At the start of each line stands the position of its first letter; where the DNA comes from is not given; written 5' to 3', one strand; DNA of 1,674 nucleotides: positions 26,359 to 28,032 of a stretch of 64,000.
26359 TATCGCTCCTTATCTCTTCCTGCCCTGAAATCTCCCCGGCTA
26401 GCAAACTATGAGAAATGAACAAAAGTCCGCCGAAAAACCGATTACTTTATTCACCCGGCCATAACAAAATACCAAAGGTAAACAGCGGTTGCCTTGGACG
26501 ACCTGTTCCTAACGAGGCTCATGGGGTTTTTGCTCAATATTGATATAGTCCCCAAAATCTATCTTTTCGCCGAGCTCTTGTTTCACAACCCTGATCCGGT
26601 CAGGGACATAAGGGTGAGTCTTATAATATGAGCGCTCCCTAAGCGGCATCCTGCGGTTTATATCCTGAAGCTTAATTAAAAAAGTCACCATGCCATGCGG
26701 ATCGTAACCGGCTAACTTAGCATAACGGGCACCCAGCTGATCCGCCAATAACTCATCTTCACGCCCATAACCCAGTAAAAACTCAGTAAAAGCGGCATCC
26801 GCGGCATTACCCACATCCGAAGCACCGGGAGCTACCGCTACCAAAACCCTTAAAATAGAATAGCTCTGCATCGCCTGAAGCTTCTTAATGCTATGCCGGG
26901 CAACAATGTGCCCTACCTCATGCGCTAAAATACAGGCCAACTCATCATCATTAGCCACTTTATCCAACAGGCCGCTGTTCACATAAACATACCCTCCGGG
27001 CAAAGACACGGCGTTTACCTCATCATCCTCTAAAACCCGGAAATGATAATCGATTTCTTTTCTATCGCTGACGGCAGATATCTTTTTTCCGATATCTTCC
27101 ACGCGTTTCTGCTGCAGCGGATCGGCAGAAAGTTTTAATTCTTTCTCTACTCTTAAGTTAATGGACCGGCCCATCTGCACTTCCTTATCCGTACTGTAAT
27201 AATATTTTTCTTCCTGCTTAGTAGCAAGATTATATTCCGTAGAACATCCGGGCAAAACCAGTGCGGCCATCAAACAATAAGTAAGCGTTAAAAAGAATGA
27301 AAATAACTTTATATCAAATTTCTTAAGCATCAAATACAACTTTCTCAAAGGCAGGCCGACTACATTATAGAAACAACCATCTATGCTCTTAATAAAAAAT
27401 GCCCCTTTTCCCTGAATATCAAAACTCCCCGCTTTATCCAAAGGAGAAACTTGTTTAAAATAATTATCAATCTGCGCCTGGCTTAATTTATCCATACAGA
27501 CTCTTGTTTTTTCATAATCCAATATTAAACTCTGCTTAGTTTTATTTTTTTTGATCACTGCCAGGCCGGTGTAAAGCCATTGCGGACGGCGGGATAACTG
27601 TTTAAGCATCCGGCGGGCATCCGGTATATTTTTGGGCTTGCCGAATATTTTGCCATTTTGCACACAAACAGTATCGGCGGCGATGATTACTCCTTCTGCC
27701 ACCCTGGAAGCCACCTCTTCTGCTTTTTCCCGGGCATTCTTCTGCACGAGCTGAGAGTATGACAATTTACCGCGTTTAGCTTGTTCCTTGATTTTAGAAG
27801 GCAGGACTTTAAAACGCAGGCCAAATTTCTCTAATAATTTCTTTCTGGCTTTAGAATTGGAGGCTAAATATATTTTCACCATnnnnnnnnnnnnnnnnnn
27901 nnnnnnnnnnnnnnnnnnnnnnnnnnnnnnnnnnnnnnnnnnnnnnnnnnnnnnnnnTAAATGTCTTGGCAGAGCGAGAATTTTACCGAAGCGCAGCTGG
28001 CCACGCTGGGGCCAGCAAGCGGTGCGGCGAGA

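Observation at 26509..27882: In-frame fusion of Maf (cytoplasmic nucleotide pyrophosphatase) to a lipoprotein-type M48 (LoiP/BepA-like) metalloprotease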

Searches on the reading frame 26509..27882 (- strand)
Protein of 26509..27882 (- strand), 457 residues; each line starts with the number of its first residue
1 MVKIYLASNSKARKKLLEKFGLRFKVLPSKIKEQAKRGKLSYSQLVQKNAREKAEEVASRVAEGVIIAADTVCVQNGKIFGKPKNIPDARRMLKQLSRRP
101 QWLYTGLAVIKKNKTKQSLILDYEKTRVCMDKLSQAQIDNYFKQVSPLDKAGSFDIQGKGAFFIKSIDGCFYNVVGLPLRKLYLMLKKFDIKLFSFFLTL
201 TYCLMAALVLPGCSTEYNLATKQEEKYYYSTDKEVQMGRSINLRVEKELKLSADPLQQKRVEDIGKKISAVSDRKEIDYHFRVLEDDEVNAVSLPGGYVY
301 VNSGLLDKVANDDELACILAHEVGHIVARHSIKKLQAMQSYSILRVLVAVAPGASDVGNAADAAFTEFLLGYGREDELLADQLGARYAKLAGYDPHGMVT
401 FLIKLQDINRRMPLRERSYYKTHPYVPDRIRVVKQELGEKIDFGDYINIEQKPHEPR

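Call 3: search_protein_families(library=pfam, proteins=[window:26509-27882:-], max_evalue=0.01)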
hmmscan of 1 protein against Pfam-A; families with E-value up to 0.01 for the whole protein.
window:26509-27882:- (457 aa): 2 families
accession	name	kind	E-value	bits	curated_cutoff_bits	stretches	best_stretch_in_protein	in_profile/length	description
PF02545.19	Maf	-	1.3e-55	188.4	27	1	3-189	1-187/187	Maf-like protein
PF01435.24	Peptidase_M48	-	4e-33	115.2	20.3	1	255-435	1-184/186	Peptidase family M48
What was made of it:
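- Checked: It finds Peptidase_M48 at residues 255-435, covering 1-184 of 186 (E 4e-33) (call 3).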

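Call 4: search_protein_families(library=ncbifam, proteins=[window:26509-27882:-], max_evalue=0.01)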
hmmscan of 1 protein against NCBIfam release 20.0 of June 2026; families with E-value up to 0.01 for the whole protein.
window:26509-27882:- (457 aa): 17 families
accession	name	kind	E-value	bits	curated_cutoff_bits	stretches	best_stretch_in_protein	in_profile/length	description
TIGR00172.1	maf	subfamily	2.1e-50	170.8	117.15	1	3-187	4-185/185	Maf family nucleotide pyrophosphatase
NF000867.0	PRK00078.1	equivalog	6.5e-50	169.5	249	1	3-193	2-192/192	Maf-like protein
NF010945.0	PRK14365.1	equivalog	1.7e-47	161.5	273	1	1-195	1-193/197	Maf-like protein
NF010948.0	PRK14368.1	equivalog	4.1e-42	143.8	291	1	3-188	6-188/193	Maf-like protein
NF010942.0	PRK14362.1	equivalog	4.4e-35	120.8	290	1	3-188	13-197/210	Maf-like protein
NF010943.0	PRK14363.1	equivalog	1.1e-34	119.8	273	1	3-184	2-178/204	Maf-like protein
NF052400.1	M48_BAM_BepA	equivalog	2.2e-31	109.2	570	1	230-431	42-251/483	beta-barrel assembly-enhancing protease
NF010944.0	PRK14364.1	equivalog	1.3e-30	106.4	311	1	6-188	1-178/181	Maf-like protein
NF010941.0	PRK14361.1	equivalog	5.4e-29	101.1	272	1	3-190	7-188/194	Maf-like protein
NF003403.0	PRK04694.1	equivalog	3.2e-28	98.8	300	1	4-190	2-188/190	Maf-like protein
NF002401.0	PRK01441.1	equivalog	7.8e-25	87.6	317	1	3-188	6-194/207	Maf-like protein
NF010947.0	PRK14367.1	equivalog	1.2e-24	86.7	315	1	3-188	3-190/202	Maf-like protein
NF002690.0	PRK02478.1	equivalog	5.8e-24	84.7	269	1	2-188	3-193/199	Maf-like protein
NF010946.0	PRK14366.1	equivalog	1e-23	83.8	284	1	4-191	7-192/195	Maf-like protein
NF003141.0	PRK04056.1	equivalog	5.9e-21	74.9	161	1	4-186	2-180/181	septum formation inhibitor Maf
NF052399.1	M48_lipo_LoiP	exception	1.4e-16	60.7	365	1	252-437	62-244/247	metalloprotease LoiP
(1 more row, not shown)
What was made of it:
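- On Maf family (PF02545 / TIGR00172): TIGR00172 171 bits against a cut-off of 117 (calls 3, 4).
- On LoiP (NF052399): 60.7 bits against a cut-off of 365 (call 4).
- Closest known: Small M48 lipoprotein proteases. Different: NCBIfam scores are far below the BepA and LoiP cut-offs (109 vs 570 and 61 vs 365; call 4).
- Checked: TIGR00172 maf scores above its cut-off (call 4).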

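Call 5: find_homologous_proteins(query=window:26509-27882:-, max_evalue=1e-10)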
Query window:26509-27882:- (457 aa): 3222 proteins with E <= 1e-10 among 8000 candidates; the best 120 are listed.
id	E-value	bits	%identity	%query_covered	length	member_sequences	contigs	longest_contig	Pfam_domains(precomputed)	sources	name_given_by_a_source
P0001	0.0e+0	1014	100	100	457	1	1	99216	PF01435.25,PF02545.20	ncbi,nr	ncbi:MAG: Maf family nucleotide pyrophosphatase [Candidatus Omnitrophica bacterium]|nr:Maf family nu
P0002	3.6e-266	901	87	100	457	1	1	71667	PF01435.25,PF02545.20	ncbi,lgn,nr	ncbi:MAG: Maf family nucleotide pyrophosphatase [Candidatus Omnitrophica bacterium]|nr:Maf family nu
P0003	2.0e-259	879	87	99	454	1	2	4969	PF01435.25,PF02545.20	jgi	jgi:MAF protein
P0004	8.0e-253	857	81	100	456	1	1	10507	PF01435.25,PF02545.20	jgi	jgi:MAF protein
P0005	5.4e-250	848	83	100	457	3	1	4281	PF01435.25,PF02545.20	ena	-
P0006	5.7e-250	848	85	100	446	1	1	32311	PF01435.25,PF02545.20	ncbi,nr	ncbi:MAG: Maf family nucleotide pyrophosphatase [Candidatus Omnitrophota bacterium]|nr:Maf family nu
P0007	1.2e-248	843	81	100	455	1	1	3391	PF01435.25,PF02545.20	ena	-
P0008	6.7e-248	841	84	96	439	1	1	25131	PF01435.25,PF02545.20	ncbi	-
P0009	1.7e-247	840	84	100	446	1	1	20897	PF01435.25,PF02545.20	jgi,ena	-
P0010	1.9e-247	839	82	99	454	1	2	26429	PF01435.25,PF02545.20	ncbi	ncbi:MAG: Maf and M48 domain-containing protein [Candidatus Omnitrophota bacterium]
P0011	2.3e-247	839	81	100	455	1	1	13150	PF01435.25,PF02545.20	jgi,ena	-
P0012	6.5e-247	838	84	99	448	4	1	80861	PF01435.25,PF02545.20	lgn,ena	-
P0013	6.9e-246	834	81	100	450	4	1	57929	PF01435.25,PF02545.20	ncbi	ncbi:MAG: Maf family nucleotide pyrophosphatase [Candidatus Omnitrophota bacterium]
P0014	8.3e-246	834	82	99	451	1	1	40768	PF01435.25,PF02545.20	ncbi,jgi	jgi:MAF protein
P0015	2.3e-245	833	84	96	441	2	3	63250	PF01435.25,PF02545.20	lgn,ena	-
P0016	3.0e-245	832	81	100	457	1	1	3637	PF01435.25,PF02545.20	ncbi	-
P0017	3.7e-245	832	81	99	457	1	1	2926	PF01435.25,PF02545.20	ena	-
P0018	1.4e-244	830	80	99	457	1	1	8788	PF01435.25,PF02545.20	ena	-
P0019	2.4e-244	829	81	100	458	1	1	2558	PF01435.25,PF02545.20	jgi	jgi:MAF protein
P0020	3.1e-244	829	82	100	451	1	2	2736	PF01435.25,PF02545.20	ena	-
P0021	4.2e-244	828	80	100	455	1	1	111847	PF01435.25,PF02545.20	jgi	jgi:MAF protein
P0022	4.6e-244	828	82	100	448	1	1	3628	PF01435.25,PF02545.20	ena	-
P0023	5.1e-244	828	81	100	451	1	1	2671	PF01435.25,PF02545.20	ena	-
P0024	1.5e-243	827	83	100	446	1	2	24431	PF01435.25,PF02545.20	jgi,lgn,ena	jgi:MAF protein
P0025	2.0e-243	826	80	99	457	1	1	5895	PF01435.25,PF02545.20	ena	-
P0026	3.6e-243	825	81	100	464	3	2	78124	PF01435.25,PF02545.20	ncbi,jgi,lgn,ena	-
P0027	5.4e-243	825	78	100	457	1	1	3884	PF01435.25,PF02545.20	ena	-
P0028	2.2e-242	823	81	100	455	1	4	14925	PF01435.25,PF02545.20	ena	-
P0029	3.4e-242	822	81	100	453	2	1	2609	PF01435.25,PF02545.20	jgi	jgi:MAF protein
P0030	5.7e-242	821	83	100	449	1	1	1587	PF01435.25,PF02545.20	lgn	-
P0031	5.9e-242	821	79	100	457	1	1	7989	PF01435.25,PF02545.20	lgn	-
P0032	2.7e-241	819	80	100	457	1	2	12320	PF01435.25,PF02545.20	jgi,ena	-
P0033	3.9e-241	819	82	100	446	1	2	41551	PF01435.25,PF02545.20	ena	-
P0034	4.7e-241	818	80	100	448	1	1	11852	PF01435.25,PF02545.20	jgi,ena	-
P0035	6.1e-241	818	80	99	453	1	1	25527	PF01435.25,PF02545.20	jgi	-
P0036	9.0e-241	817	81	100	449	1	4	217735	PF01435.25,PF02545.20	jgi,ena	-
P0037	2.0e-239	813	80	100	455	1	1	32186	PF01435.25,PF02545.20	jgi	-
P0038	3.4e-239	812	81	95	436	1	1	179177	PF01435.25,PF02545.20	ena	-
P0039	3.4e-239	812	78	99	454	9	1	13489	PF01435.25,PF02545.20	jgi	-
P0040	5.0e-239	812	81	99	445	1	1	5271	PF01435.25,PF02545.20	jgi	jgi:septum formation protein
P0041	3.3e-238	809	79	100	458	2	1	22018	PF01435.25,PF02545.20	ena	-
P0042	3.9e-238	809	80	99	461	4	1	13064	PF01435.25,PF02545.20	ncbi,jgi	ncbi:MAG: Maf and M48 domain-containing protein [Candidatus Omnitrophota bacterium]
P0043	5.3e-238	808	85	95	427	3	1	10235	PF01435.25,PF02545.20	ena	-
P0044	8.9e-238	808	79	100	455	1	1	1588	PF01435.25,PF02545.20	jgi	jgi:MAF protein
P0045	1.1e-237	807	79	100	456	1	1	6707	PF01435.25,PF02545.20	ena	-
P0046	1.4e-237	807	78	100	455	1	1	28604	PF01435.25,PF02545.20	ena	-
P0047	1.7e-237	807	79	100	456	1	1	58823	PF01435.25,PF02545.20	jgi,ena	-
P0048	2.6e-237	806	79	100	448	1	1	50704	PF01435.25,PF02545.20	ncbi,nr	ncbi:MAG: Maf and M48 domain-containing protein [Candidatus Omnitrophota bacterium]|nr:Maf and M48 d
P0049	2.7e-237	806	78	100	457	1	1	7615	PF01435.25,PF02545.20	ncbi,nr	ncbi:septum formation protein Maf [bacterium]|nr:MAG: septum formation protein Maf [bacterium]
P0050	3.4e-237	806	78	100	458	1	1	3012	PF01435.25,PF02545.20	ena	-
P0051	3.7e-237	805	79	99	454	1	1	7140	PF01435.25,PF02545.20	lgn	-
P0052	5.4e-237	805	80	100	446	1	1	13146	PF01435.25,PF02545.20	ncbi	ncbi:MAG: Maf family nucleotide pyrophosphatase [Candidatus Omnitrophota bacterium]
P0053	5.7e-237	805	78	100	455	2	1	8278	PF01435.25,PF02545.20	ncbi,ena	-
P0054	1.3e-236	804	79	100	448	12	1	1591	PF01435.25,PF02545.20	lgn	-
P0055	2.1e-236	803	80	99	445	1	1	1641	PF01435.25,PF02545.20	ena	-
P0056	2.4e-236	803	80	100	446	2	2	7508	PF01435.25,PF02545.20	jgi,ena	-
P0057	6.4e-236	801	79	100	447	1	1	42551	PF01435.25,PF02545.20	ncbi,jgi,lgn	-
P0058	8.5e-236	801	78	100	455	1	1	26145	PF01435.25,PF02545.20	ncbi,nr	ncbi:MAG: Maf family nucleotide pyrophosphatase [Candidatus Omnitrophica bacterium]|nr:Maf family nu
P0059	9.7e-236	801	80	100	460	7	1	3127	PF01435.25,PF02545.20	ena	-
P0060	1.0e-235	801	80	99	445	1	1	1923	PF01435.25,PF02545.20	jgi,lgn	jgi:MAF protein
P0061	1.2e-235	801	80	100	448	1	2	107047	PF01435.25,PF02545.20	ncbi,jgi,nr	ncbi:MAG: Maf family nucleotide pyrophosphatase [Candidatus Omnitrophica bacterium]|jgi:MAF protein|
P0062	1.4e-234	797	79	99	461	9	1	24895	PF01435.25,PF02545.20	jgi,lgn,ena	-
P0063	6.9e-234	795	79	96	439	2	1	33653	PF01435.25,PF02545.20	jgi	-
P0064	1.1e-233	794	79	99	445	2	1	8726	PF01435.25,PF02545.20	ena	-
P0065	2.7e-233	793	79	99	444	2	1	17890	PF01435.25,PF02545.20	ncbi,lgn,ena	-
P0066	5.1e-233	792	78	100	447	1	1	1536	PF01435.25,PF02545.20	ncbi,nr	ncbi:MAG: Maf and M48 domain-containing protein [Candidatus Methanoperedens sp.]|nr:Maf and M48 doma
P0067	7.9e-233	791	77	100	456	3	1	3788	PF01435.25,PF02545.20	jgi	-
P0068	8.3e-233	791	78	100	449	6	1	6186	PF01435.25,PF02545.20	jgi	-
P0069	1.1e-232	791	78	99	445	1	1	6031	PF01435.25,PF02545.20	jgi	jgi:MAF protein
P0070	1.6e-232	790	79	100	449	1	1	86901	PF01435.25,PF02545.20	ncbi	-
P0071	1.0e-231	788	76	99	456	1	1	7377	PF01435.25,PF02545.20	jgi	-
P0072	1.1e-231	788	79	99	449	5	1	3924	PF01435.25,PF02545.20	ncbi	-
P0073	1.5e-231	787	77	100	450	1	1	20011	PF01435.25,PF02545.20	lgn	-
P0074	5.4e-231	785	78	100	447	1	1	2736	PF01435.25,PF02545.20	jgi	-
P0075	5.9e-231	785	77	100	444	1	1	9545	PF01435.25,PF02545.20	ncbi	-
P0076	6.1e-231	785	79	99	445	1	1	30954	PF01435.25,PF02545.20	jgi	jgi:MAF protein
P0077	7.8e-231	785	78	99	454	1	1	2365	PF01435.25,PF02545.20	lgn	-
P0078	8.6e-231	785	77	99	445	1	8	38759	PF01435.25,PF02545.20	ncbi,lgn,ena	-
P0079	1.2e-230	784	77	99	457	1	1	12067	PF01435.25,PF02545.20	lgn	-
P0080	1.7e-230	784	78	100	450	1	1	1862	PF01435.25,PF02545.20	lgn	-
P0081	1.9e-230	783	77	100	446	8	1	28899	PF01435.25,PF02545.20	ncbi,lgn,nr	ncbi:MAG: Maf and M48 domain-containing protein [Candidatus Omnitrophica bacterium]|nr:Maf and M48 d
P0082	9.5e-230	781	78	99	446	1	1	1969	PF01435.25,PF02545.20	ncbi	-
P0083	1.1e-229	781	77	100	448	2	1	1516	PF01435.25,PF02545.20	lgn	-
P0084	1.1e-229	781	77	98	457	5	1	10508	PF01435.25,PF02545.20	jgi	-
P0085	1.7e-229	780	77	99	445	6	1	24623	PF01435.25,PF02545.20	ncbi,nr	ncbi:MAG: Maf and M48 domain-containing protein [Candidatus Omnitrophica bacterium]|nr:Maf and M48 d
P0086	2.7e-229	780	79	96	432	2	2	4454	PF01435.25,PF02545.20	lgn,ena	-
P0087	2.8e-229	780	78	99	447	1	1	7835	PF01435.25,PF02545.20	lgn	-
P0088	4.2e-229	779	77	99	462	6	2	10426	PF01435.25,PF02545.20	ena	-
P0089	4.4e-229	779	77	99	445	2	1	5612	PF01435.25,PF02545.20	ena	-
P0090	4.5e-229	779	78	99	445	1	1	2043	PF01435.25,PF02545.20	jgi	jgi:septum formation protein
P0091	5.2e-229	779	79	99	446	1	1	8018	PF01435.25,PF02545.20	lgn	-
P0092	7.0e-229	778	77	99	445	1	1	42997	PF01435.25,PF02545.20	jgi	jgi:MAF protein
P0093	8.4e-229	778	75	100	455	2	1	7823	PF01435.25,PF02545.20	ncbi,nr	ncbi:MAG: Maf and M48 domain-containing protein [Candidatus Omnitrophica bacterium]|nr:Maf and M48 d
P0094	1.3e-228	777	77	99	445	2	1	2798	PF01435.25,PF02545.20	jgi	jgi:septum formation protein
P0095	1.5e-228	777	77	99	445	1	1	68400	PF01435.25,PF02545.20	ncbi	-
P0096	1.9e-228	777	78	100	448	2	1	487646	PF01435.25,PF02545.20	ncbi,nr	ncbi:MAG: Maf and M48 domain-containing protein [Candidatus Omnitrophica bacterium]|nr:Maf and M48 d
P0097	1.9e-228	777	78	100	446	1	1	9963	PF01435.25,PF02545.20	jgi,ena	-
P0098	2.8e-228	776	78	99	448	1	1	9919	PF01435.25,PF02545.20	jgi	-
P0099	6.8e-228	775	76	99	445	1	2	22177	PF01435.25,PF02545.20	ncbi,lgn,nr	ncbi:MAG: septum formation protein Maf [Candidatus Omnitrophica bacterium]|nr:septum formation prote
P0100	7.3e-228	775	76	99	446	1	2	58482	PF01435.25,PF02545.20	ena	-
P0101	8.1e-228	775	77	100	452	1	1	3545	PF01435.25,PF02545.20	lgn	-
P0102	8.8e-228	775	77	100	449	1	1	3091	PF01435.25,PF02545.20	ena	-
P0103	9.3e-228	775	78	100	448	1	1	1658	PF01435.25,PF02545.20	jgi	-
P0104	1.4e-227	774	75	100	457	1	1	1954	PF01435.25,PF02545.20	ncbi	ncbi:MAG: Maf family nucleotide pyrophosphatase [bacterium]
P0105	1.8e-227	774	76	99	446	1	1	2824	PF01435.25,PF02545.20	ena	-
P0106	2.6e-227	773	77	100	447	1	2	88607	PF01435.25,PF02545.20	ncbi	-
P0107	3.2e-227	773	77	100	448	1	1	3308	PF01435.25,PF02545.20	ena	-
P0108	4.0e-227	772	76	99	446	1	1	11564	PF01435.25,PF02545.20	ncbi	ncbi:MAG: Maf and M48 domain-containing protein [Candidatus Omnitrophota bacterium]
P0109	4.8e-227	772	78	99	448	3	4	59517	PF01435.25,PF02545.20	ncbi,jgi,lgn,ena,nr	ncbi:MAG: septum formation protein Maf [Candidatus Omnitrophica bacterium CG11_big_fil_rev_8_21_14_0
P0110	9.6e-227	771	76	99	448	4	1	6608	PF01435.25,PF02545.20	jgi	jgi:septum formation protein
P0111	1.3e-226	771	77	100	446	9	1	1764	PF01435.25,PF02545.20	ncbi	-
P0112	4.1e-226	769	76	99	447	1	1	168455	PF01435.25,PF02545.20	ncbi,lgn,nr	ncbi:MAG: Maf and M48 domain-containing protein [Candidatus Omnitrophica bacterium]|nr:Maf and M48 d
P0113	1.6e-225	767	77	100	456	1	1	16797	PF01435.25,PF02545.20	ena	-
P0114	1.7e-225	767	79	99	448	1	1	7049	PF01435.25,PF02545.20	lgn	-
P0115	3.1e-225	766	79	96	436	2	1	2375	PF01435.25,PF02545.20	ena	-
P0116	4.0e-225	766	77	99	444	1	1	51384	PF01435.25,PF02545.20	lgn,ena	-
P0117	4.7e-225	766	76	99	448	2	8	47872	PF01435.25,PF02545.20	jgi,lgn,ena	jgi:MAF protein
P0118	5.0e-225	766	76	100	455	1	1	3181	PF01435.25,PF02545.20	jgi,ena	-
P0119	1.4e-224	764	74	99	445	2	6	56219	PF01435.25,PF02545.20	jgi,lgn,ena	jgi:septum formation protein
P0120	1.6e-224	764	76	99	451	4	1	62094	PF01435.25,PF02545.20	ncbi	ncbi:MAG: Maf and M48 domain-containing protein [Candidatus Omnitrophota bacterium]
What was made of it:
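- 120 of 120 best homologues have both domains (call 5).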

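Call 21: find_related_loci(query=A1, collection=genome_contigs, flank=6000)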
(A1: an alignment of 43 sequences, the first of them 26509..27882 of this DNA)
Query A1 (457 aa) in genome_contigs; peptide patterns used: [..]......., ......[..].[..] (x = any residue, [..] = any of these).
599 stretches matched a pattern (row limit reached: there are more); 434 encode a relative of the query (tblastn E <= 1e-3); the best 80 are kept; 80 distinct loci.
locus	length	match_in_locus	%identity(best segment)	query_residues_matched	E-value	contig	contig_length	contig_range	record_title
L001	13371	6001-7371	87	1-457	0e+0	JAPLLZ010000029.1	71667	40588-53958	MAG: Candidatus Omnitrophota bacterium isolate LacPavin_0419_WC90_MAG_39_8 LacPavin_0419_WC90_scaffold_239373, whole gen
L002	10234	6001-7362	85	1-454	0e+0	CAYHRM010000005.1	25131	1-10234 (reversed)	MAG TPA_asm: uncultured Planctomycetales bacterium isolate ERP119705_co15_217 genome assembly, contig: NODE_1729_length_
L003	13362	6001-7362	82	2-455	0e+0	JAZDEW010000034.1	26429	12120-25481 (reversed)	MAG: Candidatus Omnitrophota bacterium isolate MEGAHIT-group-0.169 k141_20497664, whole genome shotgun sequence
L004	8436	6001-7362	79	2-455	0e+0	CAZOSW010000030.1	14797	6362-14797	MAG TPA_asm: uncultured Planctomycetales bacterium isolate SRP178699_co1_577 genome assembly, contig: NODE_5264_length_1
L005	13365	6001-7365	81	1-455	0e+0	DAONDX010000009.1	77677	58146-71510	MAG TPA_asm: Candidatus Omnitrophota bacterium isolate AMR_MDS_3884 NODE_219_length_77677_cov_8.130375, whole genome sho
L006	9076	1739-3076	80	1-455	0e+0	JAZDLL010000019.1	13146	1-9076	MAG: Candidatus Omnitrophota bacterium isolate MEGAHIT-group-0.593 k141_6437458, whole genome shotgun sequence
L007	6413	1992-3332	80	2-457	0e+0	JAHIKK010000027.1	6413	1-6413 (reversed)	MAG: Candidatus Omnitrophota bacterium isolate KR13_N1.mb.50 KR13_N1.mb.50_k141_47934, whole genome shotgun sequence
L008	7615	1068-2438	78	1-457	0e+0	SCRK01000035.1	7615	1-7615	MAG: bacterium isolate FW104_bin.10 FW104_bin.10-1417, whole genome shotgun sequence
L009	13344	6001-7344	79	1-457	0e+0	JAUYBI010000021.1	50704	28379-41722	MAG: Candidatus Omnitrophota bacterium isolate C19_metabat.bin.11_sub C19_k141_23536, whole genome shotgun sequence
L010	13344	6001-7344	80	1-455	0e+0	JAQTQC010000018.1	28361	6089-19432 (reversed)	MAG: Candidatus Omnitrophota bacterium isolate STB_130 NODE_3552_length_28361_cov_13.269427_Sandtown_B, whole genome sho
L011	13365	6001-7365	78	1-455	0e+0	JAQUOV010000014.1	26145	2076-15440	MAG: Candidatus Omnitrophota bacterium isolate STD1_209 NODE_3905_length_26145_cov_9.643285_Sandtown_D1, whole genome sh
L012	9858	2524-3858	78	1-454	0e+0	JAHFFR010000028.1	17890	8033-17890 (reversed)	MAG: Candidatus Omnitrophota bacterium isolate nzgw297 NODE_2923_length_17891_cov_21.190827, whole genome shotgun sequen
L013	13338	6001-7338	77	1-455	0e+0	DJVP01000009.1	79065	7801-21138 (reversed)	MAG TPA_asm: Candidatus Omnitrophica bacterium UBA6253 UBA6253_contig_19805, whole genome shotgun sequence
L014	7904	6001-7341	79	1-454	0e+0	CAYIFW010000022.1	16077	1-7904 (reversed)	MAG TPA_asm: uncultured Planctomycetales bacterium isolate ERP119705_co20_55 genome assembly, contig: NODE_3811_length_1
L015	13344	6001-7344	79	1-455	0e+0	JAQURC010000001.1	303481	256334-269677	MAG: Candidatus Omnitrophota bacterium isolate STD1_64 NODE_54_length_303481_cov_13.197373_Sandtown_D1, whole genome sho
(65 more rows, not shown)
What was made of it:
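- The fusion has been stable in more than 80 species (call 21).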
